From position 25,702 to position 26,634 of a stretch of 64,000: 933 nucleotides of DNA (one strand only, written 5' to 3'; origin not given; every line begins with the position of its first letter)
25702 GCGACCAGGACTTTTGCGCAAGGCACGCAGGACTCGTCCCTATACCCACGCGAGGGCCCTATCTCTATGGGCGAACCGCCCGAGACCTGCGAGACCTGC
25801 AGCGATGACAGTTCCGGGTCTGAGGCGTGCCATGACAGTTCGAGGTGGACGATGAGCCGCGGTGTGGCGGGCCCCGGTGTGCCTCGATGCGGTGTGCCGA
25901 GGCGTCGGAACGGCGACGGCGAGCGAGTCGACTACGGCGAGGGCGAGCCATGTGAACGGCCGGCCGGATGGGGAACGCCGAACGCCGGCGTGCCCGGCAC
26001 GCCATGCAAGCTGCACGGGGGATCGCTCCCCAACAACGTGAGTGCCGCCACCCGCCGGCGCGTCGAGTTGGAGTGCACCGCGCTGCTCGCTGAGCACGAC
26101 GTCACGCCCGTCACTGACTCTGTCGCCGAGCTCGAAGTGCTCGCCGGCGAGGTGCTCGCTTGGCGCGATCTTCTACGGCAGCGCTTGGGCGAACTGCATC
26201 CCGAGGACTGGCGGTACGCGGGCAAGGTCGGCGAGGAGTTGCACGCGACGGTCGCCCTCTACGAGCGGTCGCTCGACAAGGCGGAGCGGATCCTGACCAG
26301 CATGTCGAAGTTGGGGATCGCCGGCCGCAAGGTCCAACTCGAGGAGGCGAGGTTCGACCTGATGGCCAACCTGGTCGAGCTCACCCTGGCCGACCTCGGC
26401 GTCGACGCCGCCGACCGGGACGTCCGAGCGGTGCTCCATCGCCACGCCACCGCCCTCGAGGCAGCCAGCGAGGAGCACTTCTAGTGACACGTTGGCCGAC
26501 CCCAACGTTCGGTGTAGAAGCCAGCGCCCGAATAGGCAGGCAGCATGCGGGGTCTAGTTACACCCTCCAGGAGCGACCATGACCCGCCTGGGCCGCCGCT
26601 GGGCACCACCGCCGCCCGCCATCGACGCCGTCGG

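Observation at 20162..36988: E2 looks like a phage satellite (PICI-like) or heavily reduced prophage built on a serine integrase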

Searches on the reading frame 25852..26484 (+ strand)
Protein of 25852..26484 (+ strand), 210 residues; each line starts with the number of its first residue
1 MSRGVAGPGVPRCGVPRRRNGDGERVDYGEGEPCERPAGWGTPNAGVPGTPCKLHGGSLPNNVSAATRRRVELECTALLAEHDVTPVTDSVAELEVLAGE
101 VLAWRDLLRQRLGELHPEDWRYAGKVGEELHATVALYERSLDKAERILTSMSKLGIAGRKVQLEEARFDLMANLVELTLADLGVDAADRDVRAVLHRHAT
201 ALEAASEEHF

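Call 10: search_protein_families(library=pfam, max_evalue=0.01, proteins=[window:25852-26484:+])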
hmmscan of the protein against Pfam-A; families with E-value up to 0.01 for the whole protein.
window:25852-26484:+ (210 aa): 0 families

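Call 11: search_protein_families(library=phrogs, max_evalue=0.01, proteins=[window:25852-26484:+])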
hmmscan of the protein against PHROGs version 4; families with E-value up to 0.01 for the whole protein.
window:25852-26484:+ (210 aa): 1 family
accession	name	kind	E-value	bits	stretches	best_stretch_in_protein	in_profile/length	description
phrog_3678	-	unknown function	5.3e-06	27.4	0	50-118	32-101/213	-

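Call 54: search_protein_families(library=phrogs, max_evalue=0.001, proteins=[window:25852-26481:+])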
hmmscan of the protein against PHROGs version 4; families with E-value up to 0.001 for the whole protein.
seq(210 aa): 1 family
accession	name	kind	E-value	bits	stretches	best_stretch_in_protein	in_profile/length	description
phrog_3678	-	unknown function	5.3e-06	27.4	0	50-118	32-101/213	-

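Call 66: find_homologous_proteins(query=window:25852-26484:+, max_evalue=0.001)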
Query window:25852-26484:+ (210 aa): 17 proteins with E <= 0.001 among 3140 candidates.
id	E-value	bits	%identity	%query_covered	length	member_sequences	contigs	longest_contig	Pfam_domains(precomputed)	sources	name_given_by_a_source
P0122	5.4e-134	463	99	100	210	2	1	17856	-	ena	-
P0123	7.3e-59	217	53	92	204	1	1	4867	-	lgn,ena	-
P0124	2.7e-58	215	55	97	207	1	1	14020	-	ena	-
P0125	6.6e-58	214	55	98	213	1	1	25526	-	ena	-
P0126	2.0e-45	173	62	73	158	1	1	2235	-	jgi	jgi:hypothetical protein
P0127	6.7e-31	126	41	97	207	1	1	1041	-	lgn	-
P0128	4.3e-27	114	42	76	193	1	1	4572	-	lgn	-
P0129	3.6e-25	107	41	80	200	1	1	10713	-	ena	-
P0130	9.1e-23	99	40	87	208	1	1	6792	-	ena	-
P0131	1.2e-16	79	38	69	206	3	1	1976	-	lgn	-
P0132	7.2e-16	77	37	87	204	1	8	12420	-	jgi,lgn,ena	jgi:PAS domain-containing protein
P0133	1.1e-13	70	35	72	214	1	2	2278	-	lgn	-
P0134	3.3e-13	68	37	63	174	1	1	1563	-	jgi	-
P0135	5.8e-13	67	33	79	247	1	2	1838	-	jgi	jgi:hypothetical protein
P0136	2.5e-10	59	32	68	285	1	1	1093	-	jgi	jgi:hypothetical protein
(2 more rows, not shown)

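Call 67: find_encoding_contigs(protein=P0125, flank=10000, max_places=2)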
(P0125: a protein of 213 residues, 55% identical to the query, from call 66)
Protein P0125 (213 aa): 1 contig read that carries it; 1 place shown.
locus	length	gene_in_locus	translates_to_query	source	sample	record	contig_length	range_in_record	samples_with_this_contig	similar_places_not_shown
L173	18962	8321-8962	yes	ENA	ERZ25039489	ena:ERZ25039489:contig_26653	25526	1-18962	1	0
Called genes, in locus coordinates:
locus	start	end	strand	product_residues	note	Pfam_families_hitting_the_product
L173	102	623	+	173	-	-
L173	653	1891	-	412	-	PF01594:AI-2E_transport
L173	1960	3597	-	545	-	PF00501:AMP-binding, PF13193:AMP-binding_C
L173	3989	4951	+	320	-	PF02899:Phage_int_SAM_1 (weak), PF13495:Phage_int_SAM_4 (weak), PF00589:Phage_integrase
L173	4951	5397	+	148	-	-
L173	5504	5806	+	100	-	-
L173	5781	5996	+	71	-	-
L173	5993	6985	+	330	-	PF01807:Zn_ribbon_DnaG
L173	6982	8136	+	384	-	PF13481:AAA_25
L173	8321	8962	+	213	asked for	-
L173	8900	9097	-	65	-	-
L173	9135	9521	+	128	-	-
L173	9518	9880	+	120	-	-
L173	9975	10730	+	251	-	PF03237:Terminase_6N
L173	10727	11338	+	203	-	PF17289:Terminase_6C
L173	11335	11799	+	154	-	-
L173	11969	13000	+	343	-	-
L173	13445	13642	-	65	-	-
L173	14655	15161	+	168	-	PF19779:DUF6264 (weak), PF23636:DUF7144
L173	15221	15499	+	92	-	PF09851:SHOCT (weak)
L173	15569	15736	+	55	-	-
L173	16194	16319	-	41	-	-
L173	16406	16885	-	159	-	PF06897:DUF1269 (weak)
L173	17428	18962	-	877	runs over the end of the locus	PF13191:AAA_16 (weak), PF13401:AAA_22 (faint), PF25873:WHD_MalT, PF13424:TPR_12 (faint), PF14559:TPR_19 (faint), PF07721:TPR_4 (faint), PF17874:TPR_MalT, PF00196:GerE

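Call 68: find_encoding_contigs(protein=P0124, flank=10000, max_places=2)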
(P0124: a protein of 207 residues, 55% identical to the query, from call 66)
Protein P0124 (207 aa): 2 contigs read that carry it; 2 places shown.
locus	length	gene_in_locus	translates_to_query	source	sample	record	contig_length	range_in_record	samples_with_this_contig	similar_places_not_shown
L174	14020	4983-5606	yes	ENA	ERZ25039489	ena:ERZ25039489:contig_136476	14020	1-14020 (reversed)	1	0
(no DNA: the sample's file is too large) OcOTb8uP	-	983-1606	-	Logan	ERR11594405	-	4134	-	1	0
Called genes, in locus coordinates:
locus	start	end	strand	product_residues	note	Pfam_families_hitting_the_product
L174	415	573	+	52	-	-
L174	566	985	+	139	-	-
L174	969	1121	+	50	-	-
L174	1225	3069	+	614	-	PF09250:Prim-Pol, PF13148:DUF3987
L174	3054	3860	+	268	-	PF13148:DUF3987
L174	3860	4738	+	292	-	-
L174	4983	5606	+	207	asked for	-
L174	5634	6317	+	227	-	PF00239:Resolvase, PF07508:Recombinase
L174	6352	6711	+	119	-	-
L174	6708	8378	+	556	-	PF03237:Terminase_6N, PF17289:Terminase_6C, PF00641:Zn_ribbon_RanBP (faint)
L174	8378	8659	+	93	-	-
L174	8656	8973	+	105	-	-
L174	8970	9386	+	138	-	PF12728:HTH_17 (weak)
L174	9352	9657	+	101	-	-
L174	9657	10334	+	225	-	-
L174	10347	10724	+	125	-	-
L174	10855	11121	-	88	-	-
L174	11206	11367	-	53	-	-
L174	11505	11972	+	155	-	PF10604:Polyketide_cyc2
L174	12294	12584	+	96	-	-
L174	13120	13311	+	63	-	-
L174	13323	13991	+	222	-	PF02467:Whib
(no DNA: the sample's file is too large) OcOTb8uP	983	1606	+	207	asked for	-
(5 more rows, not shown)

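Call 77: predict_structure(alignment_id=A4)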
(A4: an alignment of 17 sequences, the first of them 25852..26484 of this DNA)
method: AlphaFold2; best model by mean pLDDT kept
length: 210 residues; sequences in the alignment: 17
mean_pLDDT: 85.5   pTM: 0.56
mean pLDDT of the five models: 85.5, 85.1, 85.1, 84.0, 83.2
residues with pLDDT >= 90: 91; 70-90: 101; 50-70: 15; < 50: 3
segments of 3 or more residues with pLDDT < 50: 1-3
pLDDT, mean of each block of 10 residues (from residue 1): 60 93 92 94 93 95 91 85 83 87 92 75 65 88 93 79 85 90 87 86 80
secondary structure, 60 per line:
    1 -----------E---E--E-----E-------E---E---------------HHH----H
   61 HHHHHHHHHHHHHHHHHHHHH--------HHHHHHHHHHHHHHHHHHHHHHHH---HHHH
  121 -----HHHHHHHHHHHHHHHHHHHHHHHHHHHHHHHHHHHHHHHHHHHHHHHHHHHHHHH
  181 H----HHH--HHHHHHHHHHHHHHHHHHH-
elements in order: H60-81 H90-113 H117-120 H126-181 H191-209

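Call 80: fold_search(model_id=the predicted structure, library=pdb)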
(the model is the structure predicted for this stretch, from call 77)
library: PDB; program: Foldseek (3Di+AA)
matches with E <= 10: 159; with E <= 0.001: 0
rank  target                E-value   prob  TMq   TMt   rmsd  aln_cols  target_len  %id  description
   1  6zsi_D                5.0e-01  0.89  0.35  0.53   7.8       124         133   20  The mechanism of activation of the actin binding protein EHBP1 by Rab8 family members. (released 2020-09-02)
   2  4j2c_A                5.0e-01  0.77  0.26  0.49  18.2       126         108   16  GARP-SNARE Interaction (released 2013-12-25)
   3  6zsj_D                8.3e-01  0.84  0.37  0.56   7.4       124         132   21  The mechanism of activation of the actin binding protein EHBP1 by Rab8 family members. (released 2020-09-02)
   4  9qwr_A                8.3e-01  0.13  0.15  0.18  28.2       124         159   22  MIC60 helical bundle dimer (released 2026-02-25)
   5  4j2c_C                1.0e+00  0.57  0.25  0.47  18.2       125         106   14  GARP-SNARE Interaction (released 2013-12-25)
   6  8cqn_B                1.0e+00  0.33  0.29  0.31  19.3       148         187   13  Crystal structure of Borrelia burgdorferi paralogous family 12 outer surface protein BBK01 (released 2024-03-13)
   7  1yke_A                1.4e+00  0.35  0.27  0.46   5.9       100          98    9  Structure of the mediator MED7/MED21 subcomplex (released 2005-02-22)
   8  5j45                  1.5e+00  0.28  0.25  0.40  11.3       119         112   12  Crystal structure of Shrub, fly ortholog of SNF7/CHMP4B (released 2016-07-20)
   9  6zsi_C                1.5e+00  0.63  0.36  0.55   7.8       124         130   20  The mechanism of activation of the actin binding protein EHBP1 by Rab8 family members. (released 2020-09-02)
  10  6zff_B                1.5e+00  0.25  0.24  0.37  12.7       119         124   18  Pyrococcus furiosus Rad50 coiled coils in rod configuration (released 2020-07-08)
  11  8w2q_B                1.6e+00  0.14  0.15  0.05   9.3        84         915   19  BsaXI-DNA complex II (released 2024-10-30)
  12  5nfd_A                1.8e+00  0.85  0.28  0.72   2.8        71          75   14  Antiparallel monomeric coiled coil of Kif21A (released 2018-05-02)
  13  5nfd_B                1.9e+00  0.85  0.29  0.71   2.7        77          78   13  Antiparallel monomeric coiled coil of Kif21A (released 2018-05-02)
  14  1ykh_A                2.0e+00  0.28  0.27  0.48   5.6        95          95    8  Structure of the mediator MED7/MED21 (Med7/Srb7) subcomplex (released 2005-02-22)
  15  5m0i_A                2.0e+00  0.25  0.25  0.23  23.3       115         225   19  Crystal structure of the nuclear complex with She2p and the ASH1 mRNA E3-localization element (released 2017-01-18)
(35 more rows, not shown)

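Call 81: fold_search(model_id=the predicted structure, library=viral)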
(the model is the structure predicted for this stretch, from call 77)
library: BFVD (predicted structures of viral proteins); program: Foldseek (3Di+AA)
matches with E <= 10: 277; with E <= 0.001: 0
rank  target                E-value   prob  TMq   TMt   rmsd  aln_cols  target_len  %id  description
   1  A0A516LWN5            1.1e-02  0.75  0.25  0.26  12.9       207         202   18  (no name in the UniProt tables at hand)
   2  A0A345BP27            3.9e-01  0.77  0.29  0.07  13.9       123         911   11  Uncharacterized protein [crAssphage sp. isolate ctcc615]
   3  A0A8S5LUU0            6.4e-01  0.90  0.38  0.39   5.2       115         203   11  Uncharacterized protein [Myoviridae sp. ctwmI4]
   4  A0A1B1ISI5            1.2e+00  0.47  0.37  0.46  20.4       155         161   12  (no name in the UniProt tables at hand)
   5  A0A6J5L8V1            1.2e+00  0.47  0.19  0.23   5.2        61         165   18  Uncharacterized protein [uncultured Caudovirales phage]
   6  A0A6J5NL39            1.2e+00  0.35  0.34  0.08  21.4       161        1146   12  Uncharacterized protein [uncultured Caudovirales phage]
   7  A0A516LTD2            1.3e+00  0.87  0.33  0.70   4.1        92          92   18  (no name in the UniProt tables at hand)
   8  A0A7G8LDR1            1.4e+00  0.38  0.33  0.34  19.4       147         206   11  (no name in the UniProt tables at hand)
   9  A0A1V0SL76            1.4e+00  0.21  0.29  0.37  12.7       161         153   14  Uncharacterized protein [Klosneuvirus KNV1]
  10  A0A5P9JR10            1.4e+00  0.08  0.18  0.08  23.5       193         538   16  Tegument protein [Psittacid alphaherpesvirus 5]
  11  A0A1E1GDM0            1.5e+00  0.15  0.22  0.19  12.9       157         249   11  (no name in the UniProt tables at hand)
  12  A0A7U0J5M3            1.6e+00  0.89  0.34  0.71   1.8        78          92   13  Uncharacterized protein [Klebsiella phage vB_KpM_FBKp24]
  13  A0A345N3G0            1.6e+00  0.51  0.26  0.53   3.6        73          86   19  (no name in the UniProt tables at hand)
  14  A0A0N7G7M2            1.6e+00  0.41  0.30  0.22  22.7       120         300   12  Uncharacterized protein [Chrysochromulina ericina virus CeV-01B]
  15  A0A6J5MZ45            1.6e+00  0.30  0.31  0.32  11.8       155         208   17  Uncharacterized protein [uncultured Caudovirales phage]
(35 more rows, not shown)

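Call 91: find_encoding_contigs(protein=P0132, flank=10000, max_places=3)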
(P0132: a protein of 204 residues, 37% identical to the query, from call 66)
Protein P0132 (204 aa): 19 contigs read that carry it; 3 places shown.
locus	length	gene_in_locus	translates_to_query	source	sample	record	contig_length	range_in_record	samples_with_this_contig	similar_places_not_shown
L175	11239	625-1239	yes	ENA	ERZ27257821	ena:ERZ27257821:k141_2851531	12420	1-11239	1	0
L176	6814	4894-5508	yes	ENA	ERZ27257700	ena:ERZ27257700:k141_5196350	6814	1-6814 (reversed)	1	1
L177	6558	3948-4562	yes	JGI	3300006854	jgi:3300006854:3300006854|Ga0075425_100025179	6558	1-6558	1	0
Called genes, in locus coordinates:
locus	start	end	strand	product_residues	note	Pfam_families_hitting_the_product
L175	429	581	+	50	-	-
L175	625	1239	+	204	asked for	-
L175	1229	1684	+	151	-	-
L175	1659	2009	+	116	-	-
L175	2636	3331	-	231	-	PF00239:Resolvase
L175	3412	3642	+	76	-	-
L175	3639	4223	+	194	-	PF01656:CbiA, PF02374:ArsA_ATPase (faint), PF07015:VirC1, PF09140:MipZ (faint), PF10609:ParA (faint), PF13614:AAA_31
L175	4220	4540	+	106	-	-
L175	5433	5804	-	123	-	-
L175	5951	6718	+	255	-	PF08281:Sigma70_r4_2 (weak), PF00196:GerE, PF13384:HTH_23 (faint)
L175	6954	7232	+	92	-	-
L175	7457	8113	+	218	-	PF02190:LON_substr_bdg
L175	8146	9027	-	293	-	PF00106:adh_short, PF08659:KR, PF13561:adh_short_C2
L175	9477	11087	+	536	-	PF00069:Pkinase, PF07714:PK_Tyr_Ser-Thr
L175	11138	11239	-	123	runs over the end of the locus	PF00903:Glyoxalase (weak), PF18029:Glyoxalase_6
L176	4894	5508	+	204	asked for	-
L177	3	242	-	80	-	?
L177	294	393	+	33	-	-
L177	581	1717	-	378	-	PF02899:Phage_int_SAM_1 (weak), PF00589:Phage_integrase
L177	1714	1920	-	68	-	-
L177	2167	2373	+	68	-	PF12728:HTH_17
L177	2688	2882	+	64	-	-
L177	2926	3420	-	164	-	-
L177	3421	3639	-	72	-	-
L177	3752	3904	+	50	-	-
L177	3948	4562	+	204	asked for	-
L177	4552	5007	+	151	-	-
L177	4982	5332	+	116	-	-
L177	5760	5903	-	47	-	-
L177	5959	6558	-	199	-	?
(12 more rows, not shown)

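Call 92: find_encoding_contigs(protein=P0129, flank=10000, max_places=2)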
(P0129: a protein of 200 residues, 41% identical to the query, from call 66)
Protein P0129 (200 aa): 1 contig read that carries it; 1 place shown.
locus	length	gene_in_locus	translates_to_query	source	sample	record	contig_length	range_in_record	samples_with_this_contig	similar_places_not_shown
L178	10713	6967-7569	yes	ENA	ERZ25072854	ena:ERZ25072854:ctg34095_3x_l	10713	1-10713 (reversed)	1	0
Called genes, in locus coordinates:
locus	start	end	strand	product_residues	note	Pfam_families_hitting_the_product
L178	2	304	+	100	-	?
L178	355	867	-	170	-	-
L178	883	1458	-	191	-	PF08681:TacA1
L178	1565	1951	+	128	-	-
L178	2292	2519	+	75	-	-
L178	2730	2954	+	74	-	-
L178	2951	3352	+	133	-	-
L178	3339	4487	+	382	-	PF13481:AAA_25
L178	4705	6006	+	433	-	PF13701:DDE_Tnp_1_4, PF01609:DDE_Tnp_1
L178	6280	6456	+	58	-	-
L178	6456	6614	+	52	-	-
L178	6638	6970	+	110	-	-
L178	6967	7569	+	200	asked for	-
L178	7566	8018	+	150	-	-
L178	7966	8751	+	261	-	-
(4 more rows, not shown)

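Call 113: search_protein_families(library=padloc, max_evalue=0.001, proteins=[window:25852-26484:+])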
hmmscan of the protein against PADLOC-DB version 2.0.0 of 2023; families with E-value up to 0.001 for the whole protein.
window:25852-26484:+ (210 aa): 0 families
